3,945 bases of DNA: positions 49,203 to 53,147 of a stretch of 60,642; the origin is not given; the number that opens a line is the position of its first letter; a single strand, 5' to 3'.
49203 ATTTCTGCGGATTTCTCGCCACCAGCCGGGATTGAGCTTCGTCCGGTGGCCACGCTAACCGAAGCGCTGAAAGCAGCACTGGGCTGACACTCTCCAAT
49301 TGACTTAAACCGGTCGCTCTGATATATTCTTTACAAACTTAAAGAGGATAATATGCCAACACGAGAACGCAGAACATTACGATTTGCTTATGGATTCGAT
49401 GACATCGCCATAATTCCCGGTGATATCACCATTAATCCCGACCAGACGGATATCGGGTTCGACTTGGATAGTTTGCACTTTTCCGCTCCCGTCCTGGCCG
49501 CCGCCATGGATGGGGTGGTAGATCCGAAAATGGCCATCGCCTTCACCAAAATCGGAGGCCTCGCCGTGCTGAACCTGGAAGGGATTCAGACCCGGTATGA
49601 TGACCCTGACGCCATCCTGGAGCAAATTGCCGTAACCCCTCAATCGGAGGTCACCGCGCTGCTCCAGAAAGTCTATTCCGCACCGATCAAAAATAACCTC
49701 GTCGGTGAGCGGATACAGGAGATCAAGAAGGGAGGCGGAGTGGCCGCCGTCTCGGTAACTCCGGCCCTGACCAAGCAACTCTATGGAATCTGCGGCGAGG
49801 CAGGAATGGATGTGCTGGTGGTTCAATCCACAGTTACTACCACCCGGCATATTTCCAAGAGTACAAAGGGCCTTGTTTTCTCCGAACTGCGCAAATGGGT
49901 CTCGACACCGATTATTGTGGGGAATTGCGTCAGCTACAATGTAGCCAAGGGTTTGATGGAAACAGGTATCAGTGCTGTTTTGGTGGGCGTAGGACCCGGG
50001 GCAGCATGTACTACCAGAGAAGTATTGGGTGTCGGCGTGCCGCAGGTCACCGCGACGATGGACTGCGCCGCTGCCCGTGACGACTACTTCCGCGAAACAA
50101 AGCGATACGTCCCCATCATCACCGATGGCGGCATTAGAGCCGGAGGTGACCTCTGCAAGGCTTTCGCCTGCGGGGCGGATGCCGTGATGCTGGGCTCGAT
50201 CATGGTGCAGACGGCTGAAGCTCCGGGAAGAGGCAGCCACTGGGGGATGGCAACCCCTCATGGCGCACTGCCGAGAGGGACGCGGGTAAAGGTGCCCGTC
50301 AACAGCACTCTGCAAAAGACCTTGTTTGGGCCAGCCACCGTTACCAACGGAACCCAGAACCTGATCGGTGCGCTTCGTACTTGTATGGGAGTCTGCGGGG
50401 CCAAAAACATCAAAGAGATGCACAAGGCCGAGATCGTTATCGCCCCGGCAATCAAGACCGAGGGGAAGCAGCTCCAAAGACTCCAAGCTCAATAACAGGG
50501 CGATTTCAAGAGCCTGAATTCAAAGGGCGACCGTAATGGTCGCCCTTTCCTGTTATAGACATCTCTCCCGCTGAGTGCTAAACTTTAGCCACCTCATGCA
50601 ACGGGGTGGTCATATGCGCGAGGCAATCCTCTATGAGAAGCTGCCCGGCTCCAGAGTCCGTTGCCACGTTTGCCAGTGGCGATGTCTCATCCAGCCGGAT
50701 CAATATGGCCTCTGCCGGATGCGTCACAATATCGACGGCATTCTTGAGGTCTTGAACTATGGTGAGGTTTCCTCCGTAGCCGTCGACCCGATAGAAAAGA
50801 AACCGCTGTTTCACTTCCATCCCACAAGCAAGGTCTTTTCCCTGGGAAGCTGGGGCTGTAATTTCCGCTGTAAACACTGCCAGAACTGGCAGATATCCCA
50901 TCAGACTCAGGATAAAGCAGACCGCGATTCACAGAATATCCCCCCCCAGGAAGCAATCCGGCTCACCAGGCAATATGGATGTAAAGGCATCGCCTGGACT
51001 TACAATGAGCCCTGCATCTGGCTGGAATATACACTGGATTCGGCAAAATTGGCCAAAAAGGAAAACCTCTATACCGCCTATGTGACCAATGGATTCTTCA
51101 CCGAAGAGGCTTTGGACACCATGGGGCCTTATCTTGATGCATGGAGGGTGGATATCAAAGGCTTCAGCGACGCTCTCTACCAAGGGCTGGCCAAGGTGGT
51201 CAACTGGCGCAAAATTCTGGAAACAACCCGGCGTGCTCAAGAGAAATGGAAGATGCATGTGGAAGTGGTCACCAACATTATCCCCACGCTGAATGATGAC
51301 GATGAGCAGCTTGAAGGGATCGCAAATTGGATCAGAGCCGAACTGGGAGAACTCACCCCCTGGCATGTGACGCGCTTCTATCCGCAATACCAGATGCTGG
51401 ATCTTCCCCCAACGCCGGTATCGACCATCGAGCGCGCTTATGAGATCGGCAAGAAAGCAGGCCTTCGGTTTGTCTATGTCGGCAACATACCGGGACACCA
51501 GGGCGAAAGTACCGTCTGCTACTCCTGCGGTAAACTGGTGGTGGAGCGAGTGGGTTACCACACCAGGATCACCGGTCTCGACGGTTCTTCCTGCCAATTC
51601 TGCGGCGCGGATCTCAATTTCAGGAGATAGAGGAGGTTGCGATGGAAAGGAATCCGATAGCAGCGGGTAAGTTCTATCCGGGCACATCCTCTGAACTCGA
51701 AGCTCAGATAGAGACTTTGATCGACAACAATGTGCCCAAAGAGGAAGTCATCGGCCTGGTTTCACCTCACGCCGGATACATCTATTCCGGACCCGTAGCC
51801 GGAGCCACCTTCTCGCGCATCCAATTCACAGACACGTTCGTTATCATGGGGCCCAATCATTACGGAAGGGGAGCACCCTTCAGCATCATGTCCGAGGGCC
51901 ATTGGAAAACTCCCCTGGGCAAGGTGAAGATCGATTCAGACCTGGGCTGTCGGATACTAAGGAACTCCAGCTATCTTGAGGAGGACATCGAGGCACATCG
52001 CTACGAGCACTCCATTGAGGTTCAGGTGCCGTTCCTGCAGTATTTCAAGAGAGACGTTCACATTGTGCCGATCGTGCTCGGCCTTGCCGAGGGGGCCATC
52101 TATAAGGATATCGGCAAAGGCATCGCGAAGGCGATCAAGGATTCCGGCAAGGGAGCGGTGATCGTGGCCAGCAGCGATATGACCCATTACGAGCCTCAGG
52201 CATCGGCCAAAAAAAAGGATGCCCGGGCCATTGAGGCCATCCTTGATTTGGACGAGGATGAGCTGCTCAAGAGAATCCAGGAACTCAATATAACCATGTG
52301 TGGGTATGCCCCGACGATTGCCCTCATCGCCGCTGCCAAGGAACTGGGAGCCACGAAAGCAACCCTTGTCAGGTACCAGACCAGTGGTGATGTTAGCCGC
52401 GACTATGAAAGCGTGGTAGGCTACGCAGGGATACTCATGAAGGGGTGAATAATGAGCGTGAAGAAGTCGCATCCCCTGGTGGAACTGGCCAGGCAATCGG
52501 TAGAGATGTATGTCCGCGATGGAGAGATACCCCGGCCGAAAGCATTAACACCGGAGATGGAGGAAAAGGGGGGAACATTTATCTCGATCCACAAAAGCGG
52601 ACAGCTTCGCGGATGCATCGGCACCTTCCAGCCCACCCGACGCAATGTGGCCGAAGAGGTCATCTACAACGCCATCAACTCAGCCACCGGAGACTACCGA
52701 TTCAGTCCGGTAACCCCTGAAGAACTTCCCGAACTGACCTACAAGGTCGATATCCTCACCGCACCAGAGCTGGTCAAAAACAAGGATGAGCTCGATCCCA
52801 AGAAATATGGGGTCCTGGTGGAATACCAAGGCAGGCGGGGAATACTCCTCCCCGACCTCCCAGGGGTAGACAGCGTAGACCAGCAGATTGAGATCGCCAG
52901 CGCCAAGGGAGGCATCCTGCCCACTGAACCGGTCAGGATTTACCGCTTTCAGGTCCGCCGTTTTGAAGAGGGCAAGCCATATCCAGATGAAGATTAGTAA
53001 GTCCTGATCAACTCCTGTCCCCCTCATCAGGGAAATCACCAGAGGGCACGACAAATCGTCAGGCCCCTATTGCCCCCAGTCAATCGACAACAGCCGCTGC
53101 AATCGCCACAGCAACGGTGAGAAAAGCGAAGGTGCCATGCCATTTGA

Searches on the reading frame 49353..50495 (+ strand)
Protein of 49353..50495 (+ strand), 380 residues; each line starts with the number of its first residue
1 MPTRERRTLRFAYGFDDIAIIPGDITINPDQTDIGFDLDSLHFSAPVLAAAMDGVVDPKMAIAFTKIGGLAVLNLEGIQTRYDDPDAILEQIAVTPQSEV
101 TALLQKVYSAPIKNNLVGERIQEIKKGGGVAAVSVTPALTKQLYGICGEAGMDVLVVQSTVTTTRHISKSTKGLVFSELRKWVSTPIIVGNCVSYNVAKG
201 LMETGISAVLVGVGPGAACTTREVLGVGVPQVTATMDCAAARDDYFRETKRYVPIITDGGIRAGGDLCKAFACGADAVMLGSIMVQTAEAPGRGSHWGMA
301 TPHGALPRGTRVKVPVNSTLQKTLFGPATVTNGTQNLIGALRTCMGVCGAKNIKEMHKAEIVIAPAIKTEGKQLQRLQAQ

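Call 45: search_protein_families(library=pfam, proteins=[window:49353-50495:+], max_evalue=0.001)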
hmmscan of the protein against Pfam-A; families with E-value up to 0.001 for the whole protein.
window:49353-50495:+ (380 aa): 5 families
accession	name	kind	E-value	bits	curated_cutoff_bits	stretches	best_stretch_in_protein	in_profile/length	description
PF00478.31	IMPDH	-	9e-52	176.6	25.6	1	13-360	2-329/345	IMP dehydrogenase / GMP reductase domain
PF01070.24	FMN_dh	-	3.1e-11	43.4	24.9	1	165-292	199-313/350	FMN-dependent dehydrogenase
PF03060.21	NMO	-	9.9e-06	25.6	28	1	43-292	10-233/331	Nitronate monooxygenase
PF01645.23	Glu_synthase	-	4.2e-05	23.3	20.4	1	214-284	240-307/369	Conserved region in glutamate synthase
PF05690.20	ThiG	-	0.00014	21.7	23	0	252-288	175-211/247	Thiazole biosynthesis protein ThiG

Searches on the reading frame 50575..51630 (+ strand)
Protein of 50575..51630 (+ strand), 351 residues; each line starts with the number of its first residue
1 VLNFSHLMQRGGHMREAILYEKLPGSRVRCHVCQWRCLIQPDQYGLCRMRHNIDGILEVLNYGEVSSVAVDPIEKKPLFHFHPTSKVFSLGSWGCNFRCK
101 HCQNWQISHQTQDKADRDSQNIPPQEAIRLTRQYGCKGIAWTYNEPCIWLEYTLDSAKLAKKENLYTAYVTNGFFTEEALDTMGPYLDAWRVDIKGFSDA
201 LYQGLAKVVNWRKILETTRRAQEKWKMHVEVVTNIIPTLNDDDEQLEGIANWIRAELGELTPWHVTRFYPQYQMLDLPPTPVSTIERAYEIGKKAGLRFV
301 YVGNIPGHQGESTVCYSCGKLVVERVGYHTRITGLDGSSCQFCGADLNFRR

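Call 42: find_related_loci(query=window:50575-51630:+, collection=genome_contigs, flank=10000)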
Query window:50575-51630:+ (351 aa) in genome_contigs; peptide patterns used: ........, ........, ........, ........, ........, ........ (x = any residue, [..] = any of these).
251 stretches matched a pattern; 209 encode a relative of the query (tblastn E <= 1e-3); the best 80 are kept; 80 distinct loci.
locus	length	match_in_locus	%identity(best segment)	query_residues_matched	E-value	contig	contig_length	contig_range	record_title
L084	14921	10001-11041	73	4-350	0e+0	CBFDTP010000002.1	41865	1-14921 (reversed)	MAG TPA_asm: uncultured Dehalococcoidia bacterium isolate SRR6823440_metabat2_48 genome assembly, contig: ERZ650341.299,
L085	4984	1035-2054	73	11-350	0e+0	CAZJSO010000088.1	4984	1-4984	MAG TPA_asm: uncultured Dehalococcoidia bacterium isolate binchicken_co349_18 genome assembly, contig: NODE_7397_length_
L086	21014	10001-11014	74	13-350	2e-177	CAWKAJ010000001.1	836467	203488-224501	MAG: uncultured Chloroflexia bacterium isolate MFD03726.bin.1.10 genome assembly, contig: contig_21939, whole genome sho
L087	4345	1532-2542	73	14-350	0e+0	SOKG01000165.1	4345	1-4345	MAG: Dehalococcoidia bacterium isolate E44_bin56 NODE_13540_length_4345_cov_4.752914, whole genome shotgun sequence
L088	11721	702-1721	71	11-350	4e-175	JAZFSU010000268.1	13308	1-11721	MAG: Dehalococcoidia bacterium isolate BS2bin.16 BS2bin.16_268, whole genome shotgun sequence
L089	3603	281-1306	70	9-350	0e+0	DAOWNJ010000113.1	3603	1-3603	MAG TPA_asm: Dehalococcoidia bacterium isolate CSMAG_3025 CSMAG_3025_k141_2697691_length_3603_cov_33.3050, whole genome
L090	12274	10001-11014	72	13-350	3e-174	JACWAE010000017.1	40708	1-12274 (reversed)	MAG: Dehalococcoidia bacterium isolate B_CHL_03 k141_25352, whole genome shotgun sequence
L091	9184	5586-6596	71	14-350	3e-173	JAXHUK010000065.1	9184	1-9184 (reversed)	MAG: Chloroflexota bacterium isolate MAG49_tar_biofilm MAG49_65, whole genome shotgun sequence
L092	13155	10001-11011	70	14-350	2e-172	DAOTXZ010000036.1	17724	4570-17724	MAG TPA_asm: Dehalococcoidia bacterium isolate H23_298 k115_32997, whole genome shotgun sequence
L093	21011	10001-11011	70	14-350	7e-172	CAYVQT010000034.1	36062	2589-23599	MAG TPA_asm: uncultured Dehalococcoidia bacterium isolate binchicken_co334_130 genome assembly, contig: NODE_1873_length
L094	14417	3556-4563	71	15-350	4e-172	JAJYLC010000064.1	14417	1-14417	MAG: Chloroflexi bacterium isolate DBS2-1.bin62 NODE_7709_length_14417_cov_1.221624, whole genome shotgun sequence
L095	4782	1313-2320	71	15-350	2e-176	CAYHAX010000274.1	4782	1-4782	MAG TPA_asm: uncultured Dehalococcoidia bacterium isolate ERP119294_co2_375 genome assembly, contig: k141_1029904, whole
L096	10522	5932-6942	72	14-350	3e-170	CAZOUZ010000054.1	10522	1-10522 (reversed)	MAG TPA_asm: uncultured Dehalococcoidales bacterium isolate binchicken_co228_542 genome assembly, contig: NODE_9570_leng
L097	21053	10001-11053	66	2-350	6e-170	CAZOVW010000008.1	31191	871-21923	MAG TPA_asm: uncultured Dehalococcoidales bacterium isolate binchicken_co318_153 genome assembly, contig: NODE_504_lengt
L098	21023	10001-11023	69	11-350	2e-169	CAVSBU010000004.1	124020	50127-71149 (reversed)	MAG: uncultured Chloroflexia bacterium isolate MFD04408.bin.2.15 genome assembly, contig: contig_22769, whole genome sho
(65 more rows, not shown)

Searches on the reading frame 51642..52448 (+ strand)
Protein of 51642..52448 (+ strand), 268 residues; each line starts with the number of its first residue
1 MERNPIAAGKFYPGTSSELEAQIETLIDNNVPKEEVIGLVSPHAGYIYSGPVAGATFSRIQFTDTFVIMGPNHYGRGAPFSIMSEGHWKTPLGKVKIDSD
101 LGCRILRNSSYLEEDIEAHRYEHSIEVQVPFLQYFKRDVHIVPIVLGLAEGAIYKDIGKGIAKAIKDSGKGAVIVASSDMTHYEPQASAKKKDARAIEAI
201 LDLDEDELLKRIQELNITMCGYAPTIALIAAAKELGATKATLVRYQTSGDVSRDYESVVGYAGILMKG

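Call 45: search_protein_families(library=pfam, proteins=[window:51642-52448:+], max_evalue=0.001)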
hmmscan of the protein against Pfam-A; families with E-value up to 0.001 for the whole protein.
window:51642-52448:+ (268 aa): 2 families
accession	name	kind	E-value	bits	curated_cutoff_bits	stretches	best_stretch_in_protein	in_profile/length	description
PF01875.22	Memo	-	1.5e-81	274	27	1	5-264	2-268/269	Memo-like protein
PF02900.23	LigB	-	3.1e-05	23.6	26.3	1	69-243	58-239/269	Catalytic LigB subunit of aromatic ring-opening dioxygenase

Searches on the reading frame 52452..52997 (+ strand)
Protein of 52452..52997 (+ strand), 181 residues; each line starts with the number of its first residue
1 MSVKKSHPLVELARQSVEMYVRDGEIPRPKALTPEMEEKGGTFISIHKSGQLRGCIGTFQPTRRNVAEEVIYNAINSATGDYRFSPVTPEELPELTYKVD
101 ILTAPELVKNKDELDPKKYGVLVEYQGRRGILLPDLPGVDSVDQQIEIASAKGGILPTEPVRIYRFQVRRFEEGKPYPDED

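Call 29: find_encoding_contigs(protein=window:52452-52997:+, flank=10000, max_places=10)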
Protein window:52452-52997:+ (181 aa): no gene with exactly this product is on record in the collection.

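Call 45: search_protein_families(library=pfam, proteins=[window:52452-52997:+], max_evalue=0.001)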
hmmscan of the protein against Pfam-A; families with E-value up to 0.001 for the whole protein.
window:52452-52997:+ (181 aa): 1 family
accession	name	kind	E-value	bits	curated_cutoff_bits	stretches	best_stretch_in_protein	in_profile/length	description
PF01871.22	AMMECR1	-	2.1e-45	154.7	25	1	10-171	1-168/168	AMMECR1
